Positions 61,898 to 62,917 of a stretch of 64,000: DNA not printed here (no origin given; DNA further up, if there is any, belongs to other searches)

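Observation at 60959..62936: Four-gene operon beside gyrA: unannotated 59 aa ORF overlapping a zeta-toxin-like P-loop kinase, then a Cys/His/Asp transglutaminase-like protein, then a 70 aa ORF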

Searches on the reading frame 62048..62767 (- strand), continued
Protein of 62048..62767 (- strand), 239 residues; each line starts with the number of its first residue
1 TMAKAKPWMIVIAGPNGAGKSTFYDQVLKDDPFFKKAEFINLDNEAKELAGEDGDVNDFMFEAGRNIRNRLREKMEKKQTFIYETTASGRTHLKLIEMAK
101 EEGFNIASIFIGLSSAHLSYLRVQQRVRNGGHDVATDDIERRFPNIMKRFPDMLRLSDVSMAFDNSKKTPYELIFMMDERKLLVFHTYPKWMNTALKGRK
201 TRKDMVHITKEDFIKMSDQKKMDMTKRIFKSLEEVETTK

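Call 29: find_encoding_contigs(protein=P0096, flank=3000, max_places=3)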
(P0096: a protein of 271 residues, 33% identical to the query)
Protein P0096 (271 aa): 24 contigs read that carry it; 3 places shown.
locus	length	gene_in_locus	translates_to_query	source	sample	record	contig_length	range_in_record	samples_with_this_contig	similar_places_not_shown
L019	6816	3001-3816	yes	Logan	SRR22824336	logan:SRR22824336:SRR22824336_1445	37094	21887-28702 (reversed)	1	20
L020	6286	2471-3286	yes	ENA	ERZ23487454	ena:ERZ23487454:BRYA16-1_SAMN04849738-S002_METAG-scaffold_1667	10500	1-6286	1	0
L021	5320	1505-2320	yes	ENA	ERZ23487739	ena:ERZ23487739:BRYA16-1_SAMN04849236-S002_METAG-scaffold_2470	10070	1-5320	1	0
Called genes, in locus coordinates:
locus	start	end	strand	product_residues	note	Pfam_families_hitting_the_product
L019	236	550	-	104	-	PF05284:DUF736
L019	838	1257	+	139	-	-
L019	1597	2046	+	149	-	PF11171:DUF2958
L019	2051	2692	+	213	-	-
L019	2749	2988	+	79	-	-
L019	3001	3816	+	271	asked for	PF06414:Zeta_toxin (weak), PF13671:AAA_33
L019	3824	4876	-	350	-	PF10134:RPA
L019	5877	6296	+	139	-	-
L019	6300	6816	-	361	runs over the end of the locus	-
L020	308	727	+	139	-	-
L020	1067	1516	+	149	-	PF11171:DUF2958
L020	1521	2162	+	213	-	-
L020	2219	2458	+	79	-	-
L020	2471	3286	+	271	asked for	PF06414:Zeta_toxin (weak), PF13671:AAA_33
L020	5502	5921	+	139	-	-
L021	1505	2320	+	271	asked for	PF06414:Zeta_toxin (weak), PF13671:AAA_33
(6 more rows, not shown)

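Call 32: predict_structure(alignment_id=A2)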
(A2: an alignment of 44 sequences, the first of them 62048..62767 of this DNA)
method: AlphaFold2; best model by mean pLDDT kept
length: 239 residues; sequences in the alignment: 44
mean_pLDDT: 89.0   pTM: 0.85
mean pLDDT of the five models: 89.0, 87.2, 85.5, 85.3, 84.4
residues with pLDDT >= 90: 159; 70-90: 62; 50-70: 13; < 50: 5
segments of 3 or more residues with pLDDT < 50: 237-239
pLDDT, mean of each block of 10 residues (from residue 1): 81 97 93 93 96 93 97 97 93 96 97 96 94 93 94 94 93 89 83 81 78 77 69 55
secondary structure, 60 per line:
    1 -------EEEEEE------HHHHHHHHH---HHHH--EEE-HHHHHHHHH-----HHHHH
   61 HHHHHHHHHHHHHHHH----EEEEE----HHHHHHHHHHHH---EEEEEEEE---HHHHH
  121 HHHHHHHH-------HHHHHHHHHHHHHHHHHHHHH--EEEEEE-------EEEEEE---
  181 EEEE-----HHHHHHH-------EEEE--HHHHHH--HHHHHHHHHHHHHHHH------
elements in order: E8-13 H20-28 H32-35 E38-40 H42-50 H56-76 E81-85 H90-101 E105-112 H116-128 H136-156 E159-164 E172-177 E181-184 H190-196 E204-207 H210-215 H218-233

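Call 36: fold_search(model_id=the predicted structure, library=pdb)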
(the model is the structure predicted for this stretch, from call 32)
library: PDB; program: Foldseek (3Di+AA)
matches with E <= 10: 1249; with E <= 0.001: 88
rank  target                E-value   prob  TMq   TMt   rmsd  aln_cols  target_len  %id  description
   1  4gp7_A                6.2e-08  1.00  0.52  0.70   3.7       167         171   17  Polynucleotide kinase (released 2012-11-14)
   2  4jt2_B                1.2e-07  1.00  0.51  0.69   3.9       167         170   16  Structure of Clostridium thermocellum polynucleotide kinase bound to CTP (released 2013-08-28)
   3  4gp6_B                3.1e-07  1.00  0.52  0.70   3.3       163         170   16  Polynucleotide kinase (released 2012-11-14)
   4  4z8q_A                4.8e-07  1.00  0.60  0.45   3.1       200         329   14  CRYSTAL STRUCTURE OF AvrRxo1-ORF1:AvrRxo1-ORF2 COMPLEX, SELENOMETHIONINE SUBSTITUTED. (released 2015-09-23)
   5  2p5t_D                5.1e-07  1.00  0.53  0.52  11.5       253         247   15  Molecular and structural characterization of the PezAT chromosomal toxin-antitoxin system of the human pathogen Strept (released 2007-05-15)
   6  4jst_A                5.8e-07  1.00  0.52  0.70   3.5       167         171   16  Structure of Clostridium thermocellum polynucleotide kinase bound to UTP (released 2013-08-28)
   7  3q8x_D                5.8e-07  1.00  0.49  0.44   5.5       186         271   12  Structure of a toxin-antitoxin system bound to its substrate (released 2011-03-09)
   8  2p5t_B                5.8e-07  1.00  0.52  0.51  11.8       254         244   16  Molecular and structural characterization of the PezAT chromosomal toxin-antitoxin system of the human pathogen Strept (released 2007-05-15)
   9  4gp6_A                6.2e-07  1.00  0.52  0.69   3.8       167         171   16  Polynucleotide kinase (released 2012-11-14)
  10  4z8t_A                8.5e-07  1.00  0.63  0.47  11.9       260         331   14  CRYSTAL STRUCTURE OF AvrRxo1-ORF1:AvrRxo1-ORF2 WITH SULPHATE IONS (released 2015-09-23)
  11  4z8u_A                1.0e-06  1.00  0.60  0.45   3.2       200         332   14  CRYSTAL STRUCTURE OF AvrRxo1-ORF1:-ORF2 WITH ATP (released 2015-09-23)
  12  1gvn_B                1.3e-06  1.00  0.51  0.45   4.9       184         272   14  Crystal Structure of the Plasmid Maintenance System epsilon/zeta: Meachnism of toxin inactivation and toxin function (released 2003-01-29)
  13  1gvn_D                1.5e-06  1.00  0.47  0.43   5.4       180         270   13  Crystal Structure of the Plasmid Maintenance System epsilon/zeta: Meachnism of toxin inactivation and toxin function (released 2003-01-29)
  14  2p5t_F                1.9e-06  1.00  0.54  0.54  12.5       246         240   17  Molecular and structural characterization of the PezAT chromosomal toxin-antitoxin system of the human pathogen Strept (released 2007-05-15)
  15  4mde_A                2.0e-06  1.00  0.52  0.70   3.2       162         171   16  Structure of bacterial polynucleotide kinase product complex bound to GDP and DNA (released 2013-11-06)
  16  3q8x_B                2.1e-06  1.00  0.50  0.45   4.8       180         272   13  Structure of a toxin-antitoxin system bound to its substrate (released 2011-03-09)
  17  2p5t_H                3.5e-06  1.00  0.53  0.52  11.8       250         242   16  Molecular and structural characterization of the PezAT chromosomal toxin-antitoxin system of the human pathogen Strept (released 2007-05-15)
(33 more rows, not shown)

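Call 59: search_dna_similar(query=window:62048-62767:-, collection=plasmids, mode=protein, max_rows=25)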
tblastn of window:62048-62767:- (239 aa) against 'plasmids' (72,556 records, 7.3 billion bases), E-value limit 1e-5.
Records with a match: 607; places in all: 628; records where one place covers at least 80% of the query: 74.
Best place of each record, by identity: <60% 607.
By first word of the organism name: Acinetobacter 97; Lactiplantibacillus 92; Agrobacterium 37; Enterococcus 34; Rhizobium 26; Escherichia 21; Zymomonas 19; Clostridium 17; Ralstonia 17; Phaeobacter 14; and 70 more.
By predicted mobility (MOB-suite, as given by PLSDB): conjugative 232; non-mobilizable 202; mobilizable 173.
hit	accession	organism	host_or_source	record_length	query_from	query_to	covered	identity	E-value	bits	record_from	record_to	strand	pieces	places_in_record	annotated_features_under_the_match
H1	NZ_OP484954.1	Cupriavidus gilardii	-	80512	9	196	79%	36.2%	2e-22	102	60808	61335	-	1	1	AAA family ATPase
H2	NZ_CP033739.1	Enterococcus sp. FDAARGOS_553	Homo sapiens,clinical isolate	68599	4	209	86%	32.5%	3e-22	102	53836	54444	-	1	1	zeta toxin family protein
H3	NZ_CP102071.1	Enterococcus faecalis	Pig,single cell,Rectal swab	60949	4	209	86%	32.5%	5e-22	101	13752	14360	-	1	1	zeta toxin family protein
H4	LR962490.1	Enterococcus faecalis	-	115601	4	209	86%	32.5%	5e-22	101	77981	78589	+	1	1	none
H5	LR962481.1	Enterococcus faecalis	-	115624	4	209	86%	32.5%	5e-22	101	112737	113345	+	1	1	none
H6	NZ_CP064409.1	Enterococcus faecium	Homo sapiens,Rectal Swab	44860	4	209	86%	32.5%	6e-22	101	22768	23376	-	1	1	zeta toxin family protein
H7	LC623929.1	uncultured bacterium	-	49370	9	215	87%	32.3%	6e-20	95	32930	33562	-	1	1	hypothetical protein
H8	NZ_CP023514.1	Enterococcus sp. FDAARGOS_375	Homo sapiens,tissue grind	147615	4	209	86%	32.4%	8e-22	100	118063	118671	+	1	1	zeta toxin family protein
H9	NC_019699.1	Chroococcidiopsis thermalis PCC 7203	-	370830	2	231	96%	28.9%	1e-25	111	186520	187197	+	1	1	zeta toxin family protein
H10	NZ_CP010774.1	Phaeobacter piscinae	cell culture,fish larvae aquaculture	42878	6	223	91%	30.2%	9e-20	95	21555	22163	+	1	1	zeta toxin family protein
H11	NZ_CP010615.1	Phaeobacter inhibens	cell culture,clam larvae aquaculture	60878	6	223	91%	30.2%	9e-20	95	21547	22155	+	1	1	zeta toxin family protein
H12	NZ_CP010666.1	Phaeobacter inhibens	cell culture,clam larvae aquaculture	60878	6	223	91%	30.2%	9e-20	95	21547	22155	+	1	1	zeta toxin family protein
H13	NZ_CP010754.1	Phaeobacter inhibens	cell culture,algae aquaculture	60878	6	223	91%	30.2%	9e-20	95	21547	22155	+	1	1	zeta toxin family protein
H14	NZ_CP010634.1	Phaeobacter inhibens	cell culture,clam larvae aquaculture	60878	6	223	91%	30.2%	9e-20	95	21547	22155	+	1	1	zeta toxin family protein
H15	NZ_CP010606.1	Phaeobacter inhibens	cell culture,clam larvae aquaculture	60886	6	223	91%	30.2%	9e-20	95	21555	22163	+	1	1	zeta toxin family protein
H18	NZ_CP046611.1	Burkholderia contaminans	cell culture,cucumber rhizosphere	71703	6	196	80%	34.4%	7e-24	106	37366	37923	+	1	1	AAA family ATPase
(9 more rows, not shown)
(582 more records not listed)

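Call 60: get_annotated_region(hit=H10, flank=1500)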
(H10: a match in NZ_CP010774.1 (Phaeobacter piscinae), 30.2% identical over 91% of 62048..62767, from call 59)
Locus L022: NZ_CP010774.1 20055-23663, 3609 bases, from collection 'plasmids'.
description: Phaeobacter piscinae strain P13 plasmid pP13_g, complete sequence
organism: Phaeobacter piscinae (NCBI taxid 1580596)
taxonomy: Bacteria; Pseudomonadota; Alphaproteobacteria; Rhodobacterales; Roseobacteraceae; Phaeobacter; Phaeobacter piscinae
host: -; source: cell culture,fish larvae aquaculture; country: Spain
typing (MOB-suite, as given by PLSDB): non-mobilizable
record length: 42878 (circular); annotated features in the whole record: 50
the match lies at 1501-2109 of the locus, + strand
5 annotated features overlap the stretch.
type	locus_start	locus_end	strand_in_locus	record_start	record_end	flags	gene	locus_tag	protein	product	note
CDS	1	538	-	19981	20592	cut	-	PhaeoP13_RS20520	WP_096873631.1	rhomboid family intramembrane serine protease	-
CDS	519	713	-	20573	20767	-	-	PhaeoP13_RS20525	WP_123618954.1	hypothetical protein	-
CDS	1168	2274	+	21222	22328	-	-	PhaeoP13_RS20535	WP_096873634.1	zeta toxin family protein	-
CDS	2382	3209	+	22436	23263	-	-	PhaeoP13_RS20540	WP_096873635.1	hypothetical protein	-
CDS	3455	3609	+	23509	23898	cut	-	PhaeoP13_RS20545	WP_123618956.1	hypothetical protein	-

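Call 61: get_annotated_region(hit=H18, flank=1500)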
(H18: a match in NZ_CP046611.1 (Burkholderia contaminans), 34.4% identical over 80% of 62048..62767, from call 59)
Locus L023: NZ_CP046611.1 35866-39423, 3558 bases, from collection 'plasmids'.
description: Burkholderia contaminans strain XL73 plasmid unnamed2, complete sequence
organism: Burkholderia contaminans (NCBI taxid 488447)
taxonomy: Bacteria; Pseudomonadota; Betaproteobacteria; Burkholderiales; Burkholderiaceae; Burkholderia; Burkholderia contaminans
host: -; source: cell culture,cucumber rhizosphere; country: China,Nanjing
typing (MOB-suite, as given by PLSDB): mobilizable; relaxase MOBF
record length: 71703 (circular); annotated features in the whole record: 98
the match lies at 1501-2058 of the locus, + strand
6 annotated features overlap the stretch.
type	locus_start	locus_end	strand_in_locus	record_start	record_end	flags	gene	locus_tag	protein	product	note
CDS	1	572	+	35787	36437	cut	-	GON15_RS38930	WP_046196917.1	hypothetical protein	-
CDS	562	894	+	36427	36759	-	-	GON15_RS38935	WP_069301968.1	hypothetical protein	-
CDS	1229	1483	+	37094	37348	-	-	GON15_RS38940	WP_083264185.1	hypothetical protein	-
CDS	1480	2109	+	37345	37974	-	-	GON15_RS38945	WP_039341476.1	AAA family ATPase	-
CDS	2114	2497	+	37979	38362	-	-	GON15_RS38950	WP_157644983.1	helix-turn-helix domain-containing protein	-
CDS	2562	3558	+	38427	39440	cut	-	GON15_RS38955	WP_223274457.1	replication initiator protein A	-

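Call 62: get_annotated_region(hit=H2, flank=1500)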
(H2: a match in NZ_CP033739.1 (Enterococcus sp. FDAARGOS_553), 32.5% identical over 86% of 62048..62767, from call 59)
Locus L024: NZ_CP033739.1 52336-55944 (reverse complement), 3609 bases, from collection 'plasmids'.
description: Enterococcus sp. FDAARGOS_553 plasmid unnamed1, complete sequence
organism: Enterococcus sp. FDAARGOS_553 (NCBI taxid 2420313)
taxonomy: Bacteria; Bacillota; Bacilli; Lactobacillales; Enterococcaceae; Enterococcus; Enterococcus sp. FDAARGOS 553
host: -; source: Homo sapiens,clinical isolate; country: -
typing (MOB-suite, as given by PLSDB): mobilizable; replicon rep_cluster_2360; relaxase MOBQ
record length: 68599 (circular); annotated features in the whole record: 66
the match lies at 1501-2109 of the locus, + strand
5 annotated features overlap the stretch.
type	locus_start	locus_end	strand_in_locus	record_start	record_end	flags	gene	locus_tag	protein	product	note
CDS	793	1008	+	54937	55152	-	-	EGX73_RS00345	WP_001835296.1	peptide-binding protein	-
CDS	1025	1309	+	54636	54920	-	-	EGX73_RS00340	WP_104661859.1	antitoxin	-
CDS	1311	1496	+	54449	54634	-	-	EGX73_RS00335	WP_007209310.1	hypothetical protein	-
CDS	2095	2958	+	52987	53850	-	-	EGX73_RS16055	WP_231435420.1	zeta toxin family protein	-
CDS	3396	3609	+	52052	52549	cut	-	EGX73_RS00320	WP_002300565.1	DnaJ domain-containing protein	-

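Call 63: get_annotated_region(hit=H1, flank=1500)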
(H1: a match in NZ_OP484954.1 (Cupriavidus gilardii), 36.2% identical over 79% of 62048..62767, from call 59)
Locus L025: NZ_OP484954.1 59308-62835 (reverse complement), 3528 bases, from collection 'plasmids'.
description: Cupriavidus gilardii strain WM2 plasmid unnamed2, complete sequence
organism: Cupriavidus gilardii (NCBI taxid 82541)
taxonomy: Bacteria; Pseudomonadota; Betaproteobacteria; Burkholderiales; Burkholderiaceae; Cupriavidus; Cupriavidus gilardii
host: -; source: -; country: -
typing (MOB-suite, as given by PLSDB): non-mobilizable
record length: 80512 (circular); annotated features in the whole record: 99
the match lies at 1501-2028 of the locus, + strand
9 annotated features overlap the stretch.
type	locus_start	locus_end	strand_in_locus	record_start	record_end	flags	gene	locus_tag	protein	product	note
CDS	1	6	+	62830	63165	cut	-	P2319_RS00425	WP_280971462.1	hypothetical protein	-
CDS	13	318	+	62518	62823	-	-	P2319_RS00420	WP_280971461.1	H-NS histone family protein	-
CDS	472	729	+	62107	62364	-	-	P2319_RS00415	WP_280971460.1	hypothetical protein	-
CDS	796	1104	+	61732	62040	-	-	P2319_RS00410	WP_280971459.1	hypothetical protein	-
CDS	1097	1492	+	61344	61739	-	-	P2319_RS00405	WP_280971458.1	hypothetical protein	-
CDS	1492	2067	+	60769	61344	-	-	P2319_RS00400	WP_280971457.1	AAA family ATPase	-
CDS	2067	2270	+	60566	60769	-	-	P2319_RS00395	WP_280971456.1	DUF6884 domain-containing protein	-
CDS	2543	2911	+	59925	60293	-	-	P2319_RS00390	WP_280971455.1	hypothetical protein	-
CDS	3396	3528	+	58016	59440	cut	-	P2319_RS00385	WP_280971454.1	DNA cytosine methyltransferase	-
